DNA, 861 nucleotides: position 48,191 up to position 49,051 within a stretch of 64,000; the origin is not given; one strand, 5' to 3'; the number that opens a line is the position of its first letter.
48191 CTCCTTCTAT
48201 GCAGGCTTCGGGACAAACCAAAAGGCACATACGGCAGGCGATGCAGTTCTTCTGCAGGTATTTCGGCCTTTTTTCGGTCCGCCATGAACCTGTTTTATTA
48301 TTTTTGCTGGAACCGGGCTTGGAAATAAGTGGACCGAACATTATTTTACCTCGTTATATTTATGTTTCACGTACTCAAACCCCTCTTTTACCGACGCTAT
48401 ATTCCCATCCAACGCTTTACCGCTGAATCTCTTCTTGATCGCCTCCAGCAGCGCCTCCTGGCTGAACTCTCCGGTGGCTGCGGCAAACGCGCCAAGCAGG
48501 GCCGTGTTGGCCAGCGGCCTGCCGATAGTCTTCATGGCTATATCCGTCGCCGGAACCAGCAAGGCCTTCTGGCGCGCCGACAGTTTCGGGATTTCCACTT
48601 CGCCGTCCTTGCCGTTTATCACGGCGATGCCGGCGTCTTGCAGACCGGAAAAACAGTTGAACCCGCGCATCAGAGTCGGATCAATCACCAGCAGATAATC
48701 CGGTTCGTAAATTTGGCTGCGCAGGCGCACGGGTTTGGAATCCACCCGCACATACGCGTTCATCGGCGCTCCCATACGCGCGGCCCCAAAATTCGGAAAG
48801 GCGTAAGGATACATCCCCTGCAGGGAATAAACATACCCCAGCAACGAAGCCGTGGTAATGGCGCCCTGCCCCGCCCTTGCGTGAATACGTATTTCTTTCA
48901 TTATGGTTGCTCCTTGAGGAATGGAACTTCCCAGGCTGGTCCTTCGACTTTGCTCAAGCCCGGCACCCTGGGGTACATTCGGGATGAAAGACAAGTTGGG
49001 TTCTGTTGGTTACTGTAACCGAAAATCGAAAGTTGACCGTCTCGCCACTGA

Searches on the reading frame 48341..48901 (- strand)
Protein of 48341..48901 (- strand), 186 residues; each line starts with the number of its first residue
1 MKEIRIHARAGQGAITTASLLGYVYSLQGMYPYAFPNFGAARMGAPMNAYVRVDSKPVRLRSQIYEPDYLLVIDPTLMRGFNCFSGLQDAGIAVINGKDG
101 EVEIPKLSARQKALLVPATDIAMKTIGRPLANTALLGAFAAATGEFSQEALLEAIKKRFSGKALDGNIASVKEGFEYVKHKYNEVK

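Call 16: find_encoding_contigs(protein=window:48341-48901:-, flank=10000, max_places=6)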
Protein window:48341-48901:- (186 aa): 23 contigs read that carry it; 6 places shown.
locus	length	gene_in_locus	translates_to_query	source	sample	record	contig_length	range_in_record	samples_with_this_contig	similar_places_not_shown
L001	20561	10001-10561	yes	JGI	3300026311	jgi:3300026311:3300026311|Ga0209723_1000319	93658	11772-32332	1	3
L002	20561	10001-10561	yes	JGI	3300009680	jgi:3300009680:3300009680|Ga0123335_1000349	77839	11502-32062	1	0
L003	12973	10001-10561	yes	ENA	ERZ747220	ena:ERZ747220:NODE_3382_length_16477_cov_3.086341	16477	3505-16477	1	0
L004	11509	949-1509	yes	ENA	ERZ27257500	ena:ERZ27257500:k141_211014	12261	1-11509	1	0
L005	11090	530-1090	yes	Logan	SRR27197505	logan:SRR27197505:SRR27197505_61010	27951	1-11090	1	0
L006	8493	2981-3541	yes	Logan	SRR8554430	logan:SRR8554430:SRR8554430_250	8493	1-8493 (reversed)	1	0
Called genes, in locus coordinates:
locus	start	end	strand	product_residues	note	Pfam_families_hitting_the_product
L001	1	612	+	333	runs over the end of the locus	PF25683:URGCP_GTPase (weak), PF00350:Dynamin_N (faint), PF01926:MMR_HSR1, PF02421:FeoB_N, PF04548:AIG1 (weak), PF00009:GTP_EFTU, PF07650:KH_2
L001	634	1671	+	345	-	PF00348:polyprenyl_synt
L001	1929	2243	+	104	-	PF18916:Lycopene_cyc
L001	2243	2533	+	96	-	PF18916:Lycopene_cyc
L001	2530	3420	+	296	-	PF00494:SQS_PSY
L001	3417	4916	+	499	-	PF01266:DAO (faint), PF01593:Amino_oxidase, PF13450:NAD_binding_8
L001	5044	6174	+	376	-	PF01266:DAO (faint), PF07992:Pyr_redox_2, PF13450:NAD_binding_8 (faint), PF00070:Pyr_redox (weak)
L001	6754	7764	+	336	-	PF01073:3Beta_HSD, PF01370:Epimerase, PF02719:Polysacc_synt_2, PF04321:RmlD_sub_bind, PF13460:NAD_binding_10, PF16363:GDP_Man_Dehyd, PF07993:NAD_binding_4 (weak)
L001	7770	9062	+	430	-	PF02558:ApbA, PF03446:NAD_binding_2 (weak), PF03721:UDPG_MGDP_dh_N, PF03807:F420_oxidored (faint), PF00984:UDPG_MGDP_dh, PF03720:UDPG_MGDP_dh_C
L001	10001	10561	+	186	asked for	PF01558:POR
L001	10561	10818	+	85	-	PF13484:Fer4_16 (faint), PF14697:Fer4_21, PF13237:Fer4_10 (weak), PF12838:Fer4_7, PF13187:Fer4_9 (weak), PF00037:Fer4, PF12797:Fer4_2 (weak), PF12837:Fer4_6 (weak), +1 more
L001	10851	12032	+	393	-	PF01855:POR_N, PF17147:PFOR_II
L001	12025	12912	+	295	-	PF02775:TPP_enzyme_C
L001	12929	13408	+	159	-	PF00210:Ferritin, PF02915:Rubrerythrin, PF03232:COQ7 (faint)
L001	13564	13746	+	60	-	PF12797:Fer4_2 (weak), PF00037:Fer4 (weak), PF13459:Fer4_15, PF13370:Fer4_13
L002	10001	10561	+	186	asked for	PF01558:POR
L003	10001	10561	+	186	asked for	PF01558:POR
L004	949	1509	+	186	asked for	PF01558:POR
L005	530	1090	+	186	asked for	PF01558:POR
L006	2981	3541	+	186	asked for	PF01558:POR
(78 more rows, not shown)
